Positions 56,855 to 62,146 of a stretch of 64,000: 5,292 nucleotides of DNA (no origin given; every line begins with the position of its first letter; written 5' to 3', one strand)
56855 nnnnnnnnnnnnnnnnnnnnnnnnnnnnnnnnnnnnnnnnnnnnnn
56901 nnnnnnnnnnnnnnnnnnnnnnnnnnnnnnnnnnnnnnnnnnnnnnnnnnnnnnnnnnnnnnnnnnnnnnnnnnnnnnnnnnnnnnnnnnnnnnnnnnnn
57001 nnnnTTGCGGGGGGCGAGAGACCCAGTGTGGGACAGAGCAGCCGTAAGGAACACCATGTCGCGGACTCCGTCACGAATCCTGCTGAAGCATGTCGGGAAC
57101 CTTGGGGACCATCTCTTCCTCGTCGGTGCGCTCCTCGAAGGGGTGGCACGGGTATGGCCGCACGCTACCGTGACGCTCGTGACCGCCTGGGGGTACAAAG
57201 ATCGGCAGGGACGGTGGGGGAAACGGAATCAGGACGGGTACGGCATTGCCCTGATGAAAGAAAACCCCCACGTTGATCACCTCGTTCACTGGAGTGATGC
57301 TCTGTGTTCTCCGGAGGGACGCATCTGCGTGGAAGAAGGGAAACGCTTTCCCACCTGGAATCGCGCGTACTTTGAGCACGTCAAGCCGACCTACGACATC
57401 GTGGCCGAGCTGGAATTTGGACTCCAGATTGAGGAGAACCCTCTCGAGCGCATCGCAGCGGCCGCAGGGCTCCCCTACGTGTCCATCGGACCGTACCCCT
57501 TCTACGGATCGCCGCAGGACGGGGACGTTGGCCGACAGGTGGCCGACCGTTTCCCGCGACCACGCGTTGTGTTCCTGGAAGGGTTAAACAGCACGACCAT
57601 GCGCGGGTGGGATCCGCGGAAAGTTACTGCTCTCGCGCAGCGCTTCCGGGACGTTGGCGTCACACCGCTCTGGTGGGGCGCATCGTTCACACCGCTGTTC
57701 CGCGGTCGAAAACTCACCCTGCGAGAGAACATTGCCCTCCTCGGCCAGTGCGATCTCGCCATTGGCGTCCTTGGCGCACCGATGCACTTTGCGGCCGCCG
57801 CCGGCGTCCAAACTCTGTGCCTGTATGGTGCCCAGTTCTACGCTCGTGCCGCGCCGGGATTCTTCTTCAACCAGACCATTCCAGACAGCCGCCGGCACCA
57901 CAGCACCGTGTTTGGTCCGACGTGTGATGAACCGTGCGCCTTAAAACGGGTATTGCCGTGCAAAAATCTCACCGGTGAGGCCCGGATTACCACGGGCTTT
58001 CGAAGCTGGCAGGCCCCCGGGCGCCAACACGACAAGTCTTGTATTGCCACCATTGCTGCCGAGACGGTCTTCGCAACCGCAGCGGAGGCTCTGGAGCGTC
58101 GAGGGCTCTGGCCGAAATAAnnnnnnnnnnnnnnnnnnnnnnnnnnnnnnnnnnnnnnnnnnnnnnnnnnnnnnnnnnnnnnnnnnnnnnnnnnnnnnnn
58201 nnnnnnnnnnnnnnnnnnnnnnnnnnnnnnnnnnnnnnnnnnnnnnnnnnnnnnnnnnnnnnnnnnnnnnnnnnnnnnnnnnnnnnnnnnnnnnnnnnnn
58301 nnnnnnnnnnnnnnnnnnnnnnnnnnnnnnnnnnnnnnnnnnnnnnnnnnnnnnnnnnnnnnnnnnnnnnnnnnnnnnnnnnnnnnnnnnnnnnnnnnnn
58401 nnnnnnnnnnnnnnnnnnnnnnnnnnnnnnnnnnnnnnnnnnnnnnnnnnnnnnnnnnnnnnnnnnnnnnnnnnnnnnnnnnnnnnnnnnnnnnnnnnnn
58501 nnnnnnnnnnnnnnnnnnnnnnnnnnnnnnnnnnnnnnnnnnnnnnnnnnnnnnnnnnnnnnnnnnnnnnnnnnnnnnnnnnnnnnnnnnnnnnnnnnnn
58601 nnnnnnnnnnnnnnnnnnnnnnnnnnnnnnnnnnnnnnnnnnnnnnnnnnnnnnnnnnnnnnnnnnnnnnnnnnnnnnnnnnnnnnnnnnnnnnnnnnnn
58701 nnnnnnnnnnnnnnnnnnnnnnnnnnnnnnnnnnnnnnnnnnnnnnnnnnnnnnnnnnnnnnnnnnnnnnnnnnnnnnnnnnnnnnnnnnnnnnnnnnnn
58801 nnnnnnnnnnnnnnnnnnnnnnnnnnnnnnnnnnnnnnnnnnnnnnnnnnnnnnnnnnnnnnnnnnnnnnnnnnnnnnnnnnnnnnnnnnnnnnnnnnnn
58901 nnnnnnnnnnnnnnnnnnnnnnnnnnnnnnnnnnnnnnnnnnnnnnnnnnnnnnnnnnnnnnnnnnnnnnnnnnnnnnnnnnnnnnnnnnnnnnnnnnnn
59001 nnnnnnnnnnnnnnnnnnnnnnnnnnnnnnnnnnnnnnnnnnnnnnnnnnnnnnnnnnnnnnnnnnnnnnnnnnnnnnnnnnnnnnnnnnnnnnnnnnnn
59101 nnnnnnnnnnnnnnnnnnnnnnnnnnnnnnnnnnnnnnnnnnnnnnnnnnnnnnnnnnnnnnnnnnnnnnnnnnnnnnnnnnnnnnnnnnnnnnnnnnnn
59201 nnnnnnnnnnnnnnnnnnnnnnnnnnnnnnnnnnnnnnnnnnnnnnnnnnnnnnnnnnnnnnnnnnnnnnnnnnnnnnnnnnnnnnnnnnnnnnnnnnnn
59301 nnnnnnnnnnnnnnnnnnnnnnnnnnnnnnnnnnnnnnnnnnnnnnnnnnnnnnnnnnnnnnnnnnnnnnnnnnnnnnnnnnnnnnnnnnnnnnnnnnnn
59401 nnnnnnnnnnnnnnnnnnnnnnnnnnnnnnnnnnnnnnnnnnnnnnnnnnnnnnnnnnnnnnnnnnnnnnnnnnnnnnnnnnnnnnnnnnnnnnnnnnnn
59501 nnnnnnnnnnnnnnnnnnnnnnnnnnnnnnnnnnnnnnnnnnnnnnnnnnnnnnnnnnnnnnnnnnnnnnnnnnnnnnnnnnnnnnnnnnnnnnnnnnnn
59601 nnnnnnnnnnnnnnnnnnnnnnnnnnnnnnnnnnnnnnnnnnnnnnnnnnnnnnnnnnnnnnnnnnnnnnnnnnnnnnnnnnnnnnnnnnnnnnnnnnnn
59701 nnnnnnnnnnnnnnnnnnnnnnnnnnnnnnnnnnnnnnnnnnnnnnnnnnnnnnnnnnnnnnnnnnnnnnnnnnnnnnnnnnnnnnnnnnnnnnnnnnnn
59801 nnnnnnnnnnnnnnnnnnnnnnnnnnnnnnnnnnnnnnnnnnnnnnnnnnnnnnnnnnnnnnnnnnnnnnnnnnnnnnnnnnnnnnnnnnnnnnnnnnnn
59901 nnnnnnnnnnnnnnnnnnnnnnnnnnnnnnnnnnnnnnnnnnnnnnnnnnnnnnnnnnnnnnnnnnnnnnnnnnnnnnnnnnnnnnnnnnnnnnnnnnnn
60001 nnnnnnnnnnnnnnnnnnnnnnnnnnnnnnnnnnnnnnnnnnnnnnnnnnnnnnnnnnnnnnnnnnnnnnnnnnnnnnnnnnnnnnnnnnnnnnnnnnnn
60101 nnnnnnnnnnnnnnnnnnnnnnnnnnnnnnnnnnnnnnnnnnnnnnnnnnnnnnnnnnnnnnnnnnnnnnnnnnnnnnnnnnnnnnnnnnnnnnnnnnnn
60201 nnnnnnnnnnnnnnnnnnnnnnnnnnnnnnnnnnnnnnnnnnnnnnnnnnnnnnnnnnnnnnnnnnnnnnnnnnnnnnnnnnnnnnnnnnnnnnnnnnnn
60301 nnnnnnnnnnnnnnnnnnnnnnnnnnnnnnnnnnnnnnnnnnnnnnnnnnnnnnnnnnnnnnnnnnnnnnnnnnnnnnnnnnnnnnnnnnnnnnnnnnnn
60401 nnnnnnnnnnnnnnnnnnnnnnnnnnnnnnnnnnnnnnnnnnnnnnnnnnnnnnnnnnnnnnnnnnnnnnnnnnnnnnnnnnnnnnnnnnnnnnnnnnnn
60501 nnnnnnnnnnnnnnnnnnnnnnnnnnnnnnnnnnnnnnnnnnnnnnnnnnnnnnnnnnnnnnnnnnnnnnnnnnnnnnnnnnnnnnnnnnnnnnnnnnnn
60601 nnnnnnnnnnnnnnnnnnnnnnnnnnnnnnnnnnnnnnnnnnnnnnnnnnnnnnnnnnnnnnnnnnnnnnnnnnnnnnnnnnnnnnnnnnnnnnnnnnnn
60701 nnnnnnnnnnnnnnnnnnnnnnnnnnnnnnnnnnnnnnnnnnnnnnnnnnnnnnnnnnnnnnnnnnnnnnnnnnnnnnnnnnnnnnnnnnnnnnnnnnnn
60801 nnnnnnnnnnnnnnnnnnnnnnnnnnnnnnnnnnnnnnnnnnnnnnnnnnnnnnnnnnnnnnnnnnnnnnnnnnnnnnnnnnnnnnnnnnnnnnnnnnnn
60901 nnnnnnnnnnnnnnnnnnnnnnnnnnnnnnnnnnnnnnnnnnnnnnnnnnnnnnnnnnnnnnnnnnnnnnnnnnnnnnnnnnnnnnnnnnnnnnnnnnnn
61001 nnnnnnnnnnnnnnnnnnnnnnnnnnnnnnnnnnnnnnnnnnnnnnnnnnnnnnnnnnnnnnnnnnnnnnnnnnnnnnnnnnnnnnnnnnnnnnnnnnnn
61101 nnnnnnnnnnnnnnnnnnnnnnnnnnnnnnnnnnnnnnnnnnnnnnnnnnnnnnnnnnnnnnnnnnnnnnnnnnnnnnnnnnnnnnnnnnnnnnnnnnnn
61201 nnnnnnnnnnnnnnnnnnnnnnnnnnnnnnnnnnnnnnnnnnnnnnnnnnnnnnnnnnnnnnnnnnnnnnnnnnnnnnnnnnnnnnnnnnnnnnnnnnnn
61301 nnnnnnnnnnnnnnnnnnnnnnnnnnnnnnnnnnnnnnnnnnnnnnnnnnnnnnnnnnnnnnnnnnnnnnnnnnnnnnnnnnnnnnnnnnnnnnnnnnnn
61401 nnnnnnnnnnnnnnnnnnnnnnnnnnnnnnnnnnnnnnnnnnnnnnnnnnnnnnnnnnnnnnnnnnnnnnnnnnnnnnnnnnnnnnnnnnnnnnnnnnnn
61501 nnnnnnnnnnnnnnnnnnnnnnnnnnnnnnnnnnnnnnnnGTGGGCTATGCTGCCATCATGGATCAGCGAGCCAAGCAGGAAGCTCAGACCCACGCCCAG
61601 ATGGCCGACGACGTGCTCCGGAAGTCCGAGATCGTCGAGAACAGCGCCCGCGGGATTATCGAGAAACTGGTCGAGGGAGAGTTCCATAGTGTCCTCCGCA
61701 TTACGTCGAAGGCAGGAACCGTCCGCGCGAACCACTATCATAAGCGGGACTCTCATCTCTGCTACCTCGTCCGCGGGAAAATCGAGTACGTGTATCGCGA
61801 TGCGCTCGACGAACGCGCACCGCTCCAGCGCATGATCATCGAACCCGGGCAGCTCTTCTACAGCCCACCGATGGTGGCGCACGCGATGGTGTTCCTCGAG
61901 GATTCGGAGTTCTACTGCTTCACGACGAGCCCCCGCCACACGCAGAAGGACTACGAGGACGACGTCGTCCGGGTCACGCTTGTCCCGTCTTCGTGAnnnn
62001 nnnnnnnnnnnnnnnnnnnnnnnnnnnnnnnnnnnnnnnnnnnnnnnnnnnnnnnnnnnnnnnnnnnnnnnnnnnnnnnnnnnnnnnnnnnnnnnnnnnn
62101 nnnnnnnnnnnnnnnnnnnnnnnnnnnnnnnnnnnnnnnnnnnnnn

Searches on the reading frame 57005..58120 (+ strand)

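Call 10: search_protein_families(library=pfam, proteins=[window:57005-58120:+], max_evalue=0.001)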
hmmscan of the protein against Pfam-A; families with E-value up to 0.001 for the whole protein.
window:57005-58120:+ (371 aa): 1 family
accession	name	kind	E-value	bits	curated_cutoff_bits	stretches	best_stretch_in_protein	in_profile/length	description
PF01075.23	Glyco_transf_9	-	6.5e-05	22.8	22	1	236-278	171-213/247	Glycosyltransferase family 9 (heptosyltransferase)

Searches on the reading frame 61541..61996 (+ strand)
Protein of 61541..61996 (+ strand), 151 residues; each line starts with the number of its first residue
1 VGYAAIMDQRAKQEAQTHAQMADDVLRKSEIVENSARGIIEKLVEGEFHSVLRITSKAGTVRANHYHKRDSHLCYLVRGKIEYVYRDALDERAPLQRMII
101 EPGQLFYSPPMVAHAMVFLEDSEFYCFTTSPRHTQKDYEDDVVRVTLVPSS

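Call 64: search_protein_families(library=pfam, proteins=[window:61541-61996:+], max_evalue=0.01)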
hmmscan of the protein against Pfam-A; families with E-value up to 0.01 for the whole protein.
window:61541-61996:+ (151 aa): 4 families
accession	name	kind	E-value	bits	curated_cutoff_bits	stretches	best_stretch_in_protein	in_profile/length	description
PF07883.17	Cupin_2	-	2.7e-06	27.4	27.2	1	56-124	5-64/70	Cupin domain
PF00190.28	Cupin_1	-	2e-05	24.6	22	1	50-136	34-122/151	Cupin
PF14667.12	Polysacc_synt_C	-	0.00064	20.3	28.7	1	46-127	15-96/111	Polysaccharide biosynthesis C-terminal domain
PF00908.23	dTDP_sugar_isom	-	0.00073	19.7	27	1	45-136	37-136/168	dTDP-4-dehydrorhamnose 3,5-epimerase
